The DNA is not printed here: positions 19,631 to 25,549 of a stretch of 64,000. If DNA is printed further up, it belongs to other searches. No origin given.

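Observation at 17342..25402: Terminator-bracketed two-helicase cassette: a HelD-like helicase plus a 1873-aa DUF4011/Upf1-like helicase/nuclease-fold/DUF3320 protein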

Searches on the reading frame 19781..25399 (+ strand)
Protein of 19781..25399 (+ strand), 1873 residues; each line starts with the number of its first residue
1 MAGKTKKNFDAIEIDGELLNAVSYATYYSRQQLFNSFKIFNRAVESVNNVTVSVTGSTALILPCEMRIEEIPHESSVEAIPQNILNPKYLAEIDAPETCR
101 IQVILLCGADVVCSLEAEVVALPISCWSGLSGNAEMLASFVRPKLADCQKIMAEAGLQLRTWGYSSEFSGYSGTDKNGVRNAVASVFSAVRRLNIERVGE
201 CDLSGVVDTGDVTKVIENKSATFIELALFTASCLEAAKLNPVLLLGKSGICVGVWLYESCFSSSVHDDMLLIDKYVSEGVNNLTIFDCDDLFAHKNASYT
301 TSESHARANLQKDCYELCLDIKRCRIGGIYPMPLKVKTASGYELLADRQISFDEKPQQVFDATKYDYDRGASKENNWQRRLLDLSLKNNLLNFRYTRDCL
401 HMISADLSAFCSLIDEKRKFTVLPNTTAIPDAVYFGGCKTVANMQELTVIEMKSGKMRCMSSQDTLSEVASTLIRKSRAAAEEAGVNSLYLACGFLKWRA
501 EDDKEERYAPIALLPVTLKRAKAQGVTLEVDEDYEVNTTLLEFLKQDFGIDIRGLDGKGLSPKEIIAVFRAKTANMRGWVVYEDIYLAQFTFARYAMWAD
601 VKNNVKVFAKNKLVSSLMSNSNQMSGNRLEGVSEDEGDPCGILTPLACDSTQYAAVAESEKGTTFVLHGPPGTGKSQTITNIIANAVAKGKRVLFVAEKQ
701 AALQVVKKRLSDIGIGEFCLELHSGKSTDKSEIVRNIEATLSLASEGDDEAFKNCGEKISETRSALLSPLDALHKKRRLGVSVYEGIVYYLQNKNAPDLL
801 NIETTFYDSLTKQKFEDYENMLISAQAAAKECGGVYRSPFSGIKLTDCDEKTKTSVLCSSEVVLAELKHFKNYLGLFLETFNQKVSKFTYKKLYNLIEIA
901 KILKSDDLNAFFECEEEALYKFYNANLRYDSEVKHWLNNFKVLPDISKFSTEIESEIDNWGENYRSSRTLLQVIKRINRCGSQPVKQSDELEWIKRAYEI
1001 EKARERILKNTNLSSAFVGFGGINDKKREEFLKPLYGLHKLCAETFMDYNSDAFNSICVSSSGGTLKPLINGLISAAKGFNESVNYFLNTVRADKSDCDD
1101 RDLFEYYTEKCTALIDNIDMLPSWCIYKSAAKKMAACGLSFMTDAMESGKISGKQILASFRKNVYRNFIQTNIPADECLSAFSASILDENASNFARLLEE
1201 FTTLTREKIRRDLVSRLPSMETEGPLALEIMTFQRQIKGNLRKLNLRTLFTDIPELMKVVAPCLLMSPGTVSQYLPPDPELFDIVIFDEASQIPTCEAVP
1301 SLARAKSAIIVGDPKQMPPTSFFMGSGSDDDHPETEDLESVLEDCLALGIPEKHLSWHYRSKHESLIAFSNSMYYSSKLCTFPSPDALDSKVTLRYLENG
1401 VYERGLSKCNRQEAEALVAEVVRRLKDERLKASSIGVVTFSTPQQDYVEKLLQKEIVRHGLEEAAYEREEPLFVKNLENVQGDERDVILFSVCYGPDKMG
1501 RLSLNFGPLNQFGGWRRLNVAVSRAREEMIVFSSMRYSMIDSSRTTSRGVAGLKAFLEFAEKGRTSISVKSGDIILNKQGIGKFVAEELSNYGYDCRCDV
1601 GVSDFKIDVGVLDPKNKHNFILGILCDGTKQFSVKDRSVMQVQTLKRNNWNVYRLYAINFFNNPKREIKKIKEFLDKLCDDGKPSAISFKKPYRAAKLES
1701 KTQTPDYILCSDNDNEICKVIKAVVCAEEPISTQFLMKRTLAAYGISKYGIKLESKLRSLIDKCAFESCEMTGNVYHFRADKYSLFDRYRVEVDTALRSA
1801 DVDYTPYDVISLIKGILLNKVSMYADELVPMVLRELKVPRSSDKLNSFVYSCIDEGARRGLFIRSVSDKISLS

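Call 9: search_protein_families(library=pfam, proteins=[window:19781-25399:+], max_evalue=0.01)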
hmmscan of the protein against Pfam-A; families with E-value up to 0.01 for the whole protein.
window:19781-25399:+ (1873 aa): 12 families
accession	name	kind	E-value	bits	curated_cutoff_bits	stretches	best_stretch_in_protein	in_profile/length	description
PF13195.11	DUF4011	-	1.4e-31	110.1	22.2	1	380-544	1-158/158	Protein of unknown function (DUF4011)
PF13087.12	AAA_12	-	2.5e-17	63.5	27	1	1340-1534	4-193/195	AAA domain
PF18741.7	MTES_1575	-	2e-16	60.3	38.2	1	1584-1675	4-96/96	REase_MTES_1575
PF13086.12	AAA_11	-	2.3e-16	60.8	27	2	650-738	4-105/257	AAA domain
PF13245.12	AAA_19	-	1.7e-07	31.9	25.1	1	652-710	1-61/134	AAA domain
PF13604.12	AAA_30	-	3.5e-07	30.6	27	1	650-710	4-66/191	AAA domain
PF01443.25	Viral_helicase1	-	3.7e-06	27.4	21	0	1268-1320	44-100/228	Viral superfamily 1 RNA helicase core domain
PF04851.21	ResIII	-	3.6e-05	24.2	22.5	1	660-728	21-93/164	Type III restriction enzyme, res subunit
PF25199.1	nSTAND_NTPase5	-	0.0039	17.4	34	0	655-703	34-83/145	Novel STAND NTPase 5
PF13191.12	AAA_16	-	0.0053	17.7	32.6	0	657-699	20-72/167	AAA ATPase domain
PF10236.15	DAP3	-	0.0079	15.9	23.1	0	657-700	18-61/311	Mitochondrial ribosomal death-associated protein 3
PF11784.13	DUF3320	-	0.0082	16.5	25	0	1712-1753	7-48/50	Protein of unknown function (DUF3320)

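Call 10: search_protein_families(library=padloc, proteins=[window:19781-25399:+], max_evalue=0.01)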
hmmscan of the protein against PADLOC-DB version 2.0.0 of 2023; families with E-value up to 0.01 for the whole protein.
window:19781-25399:+ (1873 aa): 9 families
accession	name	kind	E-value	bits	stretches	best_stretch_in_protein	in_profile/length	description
PDLC05009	PDC-S37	-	4.7e-287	954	1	375-1858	11-1534/1550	-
PDLC02194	Hhe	-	3.9e-134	446.8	2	1109-1677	1205-1782/1911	-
PDLC03924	MkoC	-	1e-28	98.1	3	1355-1544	773-953/1136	-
PDLC03920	MkoA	-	2.5e-26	90.3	2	664-1320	633-830/1112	-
PDLC03921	MkoA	-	1.4e-13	47.5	3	1404-1536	1441-1568/1607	-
PDLC02895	DpdJ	-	9e-06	20.8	1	1472-1545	396-462/2112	DpdJ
PDLC04140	mad8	-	1.2e-05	23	1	659-727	24-86/314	mads_8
PDLC05064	PDC-S68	-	0.0012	14.6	1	663-708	701-747/1273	-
PDLC05065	PDC-S68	-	0.0065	12.3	0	1283-1319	705-744/1221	-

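Call 11: search_protein_families(library=ncbifam, proteins=[window:19781-25399:+], max_evalue=0.01)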
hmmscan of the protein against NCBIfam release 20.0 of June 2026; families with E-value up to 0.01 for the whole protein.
window:19781-25399:+ (1873 aa): 8 families
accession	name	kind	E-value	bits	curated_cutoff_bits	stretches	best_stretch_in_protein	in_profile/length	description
NF058533.1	antiphage_ProA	equivalog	0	1464.2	1500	2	24-1679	2-1707/1903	anti-phage protein ProA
NF042953.1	Hhe_antiphage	equivalog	2.2e-198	661.9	2000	2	1066-1684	1061-1689/1797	DUF4011 domain-containing anti-phage protein Hhe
TIGR00376.1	TIGR00376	hypoth_equivalog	1.6e-29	102.9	348.9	3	650-711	161-223/639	IGHMBP2 family helicase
NF040671.1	PLuB_AAA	exception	2.2e-22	78.4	999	2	1281-1534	962-1231/1256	PLuB system helicase-like protein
TIGR01448.2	helicase_RecD2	equivalog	1.5e-05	23.4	500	1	646-697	315-366/713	SF1B family DNA helicase RecD2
TIGR01447.1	recD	equivalog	0.0031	16.1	310.15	0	649-688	150-189/597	exodeoxyribonuclease V subunit alpha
NF038214.1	IS21_help_AAA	equivalog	0.0053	16.5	200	0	661-703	89-131/232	IS21-like element helper ATPase IstB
NF006038.0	PRK08181.1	subfamily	0.0085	15.4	317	0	659-709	104-156/271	transposase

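Call 18: find_homologous_proteins(query=window:19781-25399:+, max_evalue=1e-10)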
Query window:19781-25399:+ (1873 aa): 548 proteins with E <= 1e-10 among 8000 candidates; the best 120 are listed.
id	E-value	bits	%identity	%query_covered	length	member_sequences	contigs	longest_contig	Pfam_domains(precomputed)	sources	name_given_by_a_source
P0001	0.0e+0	4211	99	100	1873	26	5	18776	PF13195.12,PF13087.13,PF13086.13,PF01443.25,PF13604.13,PF13245.13,PF18741.8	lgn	-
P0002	0.0e+0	3591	82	100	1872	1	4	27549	PF13195.12,PF13087.13,PF13086.13,PF01443.25,PF13604.13,PF13245.13,PF18741.8,PF04851.22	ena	-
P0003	0.0e+0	3457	79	100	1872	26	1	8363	PF13195.12,PF13087.13,PF13086.13,PF01443.25,PF13604.13,PF13245.13,PF18741.8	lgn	-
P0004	0.0e+0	3427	79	100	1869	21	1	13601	PF13195.12,PF13087.13,PF13086.13,PF01443.25,PF13604.13,PF13245.13,PF18741.8,PF04851.22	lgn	-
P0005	0.0e+0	3390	78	100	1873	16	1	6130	PF13195.12,PF13087.13,PF13086.13,PF01443.25,PF13604.13,PF13245.13,PF18741.8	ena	-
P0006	0.0e+0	3376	77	100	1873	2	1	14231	PF13195.12,PF13087.13,PF13086.13,PF01443.25,PF13604.13,PF13245.13,PF18741.8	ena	-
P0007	0.0e+0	3372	77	100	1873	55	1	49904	PF13195.12,PF13087.13,PF13086.13,PF01443.25,PF13604.13,PF13245.13,PF18741.8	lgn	-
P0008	0.0e+0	3369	78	100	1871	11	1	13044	PF13195.12,PF13087.13,PF13086.13,PF01443.25,PF13604.13,PF13245.13,PF18741.8,PF04851.22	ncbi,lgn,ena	-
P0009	0.0e+0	3357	76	100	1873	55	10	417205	PF13195.12,PF13087.13,PF13086.13,PF01443.25,PF13604.13,PF13245.13,PF18741.8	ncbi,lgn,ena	-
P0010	0.0e+0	3351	77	100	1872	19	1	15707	PF13195.12,PF13087.13,PF13086.13,PF01443.25,PF13604.13,PF13245.13,PF18741.8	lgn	-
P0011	0.0e+0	3342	77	100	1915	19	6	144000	PF13195.12,PF13087.13,PF13086.13,PF01443.25,PF13604.13,PF13245.13,PF18741.8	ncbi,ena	-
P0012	0.0e+0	3331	77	100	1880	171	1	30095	PF13195.12,PF13087.13,PF13086.13,PF01443.25,PF13604.13,PF13245.13,PF18741.8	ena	-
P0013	0.0e+0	3321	77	100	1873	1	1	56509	PF13195.12,PF13087.13,PF13086.13,PF01443.25,PF13604.13,PF13245.13,PF18741.8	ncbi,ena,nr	ncbi:MAG: DUF4011 domain-containing protein [Clostridia bacterium]|nr:DUF4011 domain-containing prot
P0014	0.0e+0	3320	76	100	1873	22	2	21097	PF13195.12,PF13087.13,PF13086.13,PF01443.25,PF13604.13,PF13245.13,PF18741.8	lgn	-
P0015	0.0e+0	3303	76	100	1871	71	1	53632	PF13195.12,PF13087.13,PF13086.13,PF01443.25,PF13604.13,PF13245.13,PF18741.8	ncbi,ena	-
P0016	0.0e+0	3285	76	100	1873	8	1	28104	PF13195.12,PF13087.13,PF13086.13,PF01443.25,PF13604.13,PF13245.13,PF18741.8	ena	-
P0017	0.0e+0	3275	75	100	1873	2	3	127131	PF13195.12,PF13087.13,PF13086.13,PF01443.25,PF13604.13,PF13245.13,PF18741.8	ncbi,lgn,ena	-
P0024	0.0e+0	3207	74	100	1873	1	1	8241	PF13195.12,PF13087.13,PF13086.13,PF01443.25,PF13604.13,PF13245.13,PF18741.8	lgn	-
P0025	0.0e+0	3204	73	100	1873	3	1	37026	PF13195.12,PF13087.13,PF13086.13,PF01443.25,PF13604.13,PF13245.13,PF18741.8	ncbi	-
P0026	0.0e+0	3204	73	100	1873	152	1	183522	PF13195.12,PF13087.13,PF13086.13,PF01443.25,PF13604.13,PF13245.13,PF18741.8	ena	-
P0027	0.0e+0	3201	73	100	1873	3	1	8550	PF13195.12,PF13087.13,PF13086.13,PF01443.25,PF13604.13,PF13245.13,PF18741.8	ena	-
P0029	0.0e+0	3194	73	100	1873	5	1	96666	PF13195.12,PF13087.13,PF13086.13,PF01443.25,PF13604.13,PF13245.13,PF18741.8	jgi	-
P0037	0.0e+0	3151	72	100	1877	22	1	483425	PF13195.12,PF13087.13,PF13086.13,PF01443.25,PF13604.13,PF13245.13,PF18741.8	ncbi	-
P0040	0.0e+0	3143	72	100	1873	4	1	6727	PF13195.12,PF13087.13,PF13086.13,PF01443.25,PF13604.13,PF13245.13,PF18741.8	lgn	-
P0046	0.0e+0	3113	72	100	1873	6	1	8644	PF13195.12,PF13087.13,PF13086.13,PF01443.25,PF13604.13,PF13245.13,PF18741.8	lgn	-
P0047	0.0e+0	3106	71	100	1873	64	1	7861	PF13195.12,PF13087.13,PF13086.13,PF01443.25,PF13604.13,PF13245.13,PF18741.8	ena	-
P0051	0.0e+0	3098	70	100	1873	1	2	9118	PF13195.12,PF13087.13,PF13086.13,PF01443.25,PF13604.13,PF13245.13,PF18741.8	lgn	-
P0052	0.0e+0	3095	71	100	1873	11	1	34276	PF13195.12,PF13087.13,PF13086.13,PF01443.25,PF13604.13,PF13245.13,PF18741.8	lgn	-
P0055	0.0e+0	3094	71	100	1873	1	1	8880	PF13195.12,PF13087.13,PF13086.13,PF01443.25,PF13604.13,PF13245.13,PF18741.8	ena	-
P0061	0.0e+0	3068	71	100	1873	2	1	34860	PF11784.14,PF13195.12,PF13087.13,PF13086.13,PF01443.25,PF13604.13,PF13245.13,PF18741.8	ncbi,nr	ncbi:MAG: DUF3320 domain-containing protein [Clostridia bacterium]|nr:DUF3320 domain-containing prot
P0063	0.0e+0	3066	70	100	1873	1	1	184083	PF13195.12,PF13087.13,PF13086.13,PF01443.25,PF13604.13,PF13245.13,PF18741.8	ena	-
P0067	0.0e+0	3038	70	100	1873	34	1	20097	PF13195.12,PF13087.13,PF13086.13,PF01443.25,PF13604.13,PF13245.13,PF18741.8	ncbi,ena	-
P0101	0.0e+0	2885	66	100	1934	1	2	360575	PF13195.12,PF13087.13,PF13086.13,PF01443.25,PF13604.13,PF13245.13,PF18741.8,PF04851.22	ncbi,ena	-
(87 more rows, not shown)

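Call 21: find_encoding_contigs(protein=P0009, flank=10000, max_places=3)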
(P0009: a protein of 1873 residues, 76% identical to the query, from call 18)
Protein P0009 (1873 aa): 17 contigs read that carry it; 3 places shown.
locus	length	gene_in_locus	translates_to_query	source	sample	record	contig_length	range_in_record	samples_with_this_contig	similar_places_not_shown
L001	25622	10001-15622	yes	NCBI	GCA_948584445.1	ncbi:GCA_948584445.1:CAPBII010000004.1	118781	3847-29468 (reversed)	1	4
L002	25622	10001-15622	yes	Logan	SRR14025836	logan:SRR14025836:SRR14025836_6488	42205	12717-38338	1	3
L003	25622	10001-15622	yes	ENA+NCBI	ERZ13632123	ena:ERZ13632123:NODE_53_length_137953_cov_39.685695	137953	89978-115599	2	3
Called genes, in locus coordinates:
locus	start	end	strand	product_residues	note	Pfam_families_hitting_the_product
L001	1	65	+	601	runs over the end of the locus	PF00009:GTP_EFTU, PF03144:GTP_EFTU_D2, PF00679:EFG_C, PF06421:LepA_C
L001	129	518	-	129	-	PF13240:Zn_Ribbon_1 (weak)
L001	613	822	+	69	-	PF12844:HTH_19 (weak), PF13560:HTH_31 (weak), PF01381:HTH_3, PF13443:HTH_26 (weak)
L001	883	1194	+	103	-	PF01035:DNA_binding_1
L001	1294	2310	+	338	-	PF04055:Radical_SAM, PF06969:HemN_C (weak)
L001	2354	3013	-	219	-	-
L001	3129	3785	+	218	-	-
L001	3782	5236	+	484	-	PF00478:IMPDH, PF03060:NMO (faint), PF00571:CBS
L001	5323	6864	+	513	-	PF00117:GATase, PF07722:Peptidase_C26, PF00958:GMP_synt_C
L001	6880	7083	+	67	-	PF00293:NUDIX (weak)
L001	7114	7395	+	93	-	-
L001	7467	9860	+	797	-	PF00580:UvrD-helicase, PF01443:Viral_helicase1 (faint), PF13245:AAA_19 (faint)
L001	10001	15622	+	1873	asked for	PF13195:DUF4011, PF01443:Viral_helicase1 (faint), PF13086:AAA_11, PF13245:AAA_19 (faint), PF13604:AAA_30 (faint), PF13086:AAA_11 (weak), PF13087:AAA_12, PF18741:MTES_1575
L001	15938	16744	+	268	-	PF13240:Zn_Ribbon_1 (weak), PF05987:DUF898 (weak), PF20403:DUF6693 (faint), PF05987:DUF898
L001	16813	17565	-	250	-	PF01113:DapB_N, PF05173:DapB_C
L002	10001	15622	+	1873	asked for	PF13195:DUF4011, PF01443:Viral_helicase1 (faint), PF13086:AAA_11, PF13245:AAA_19 (faint), PF13604:AAA_30 (faint), PF13086:AAA_11 (weak), PF13087:AAA_12, PF18741:MTES_1575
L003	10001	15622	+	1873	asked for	PF13195:DUF4011, PF01443:Viral_helicase1 (faint), PF13086:AAA_11, PF13245:AAA_19 (faint), PF13604:AAA_30 (faint), PF13086:AAA_11 (weak), PF13087:AAA_12, PF18741:MTES_1575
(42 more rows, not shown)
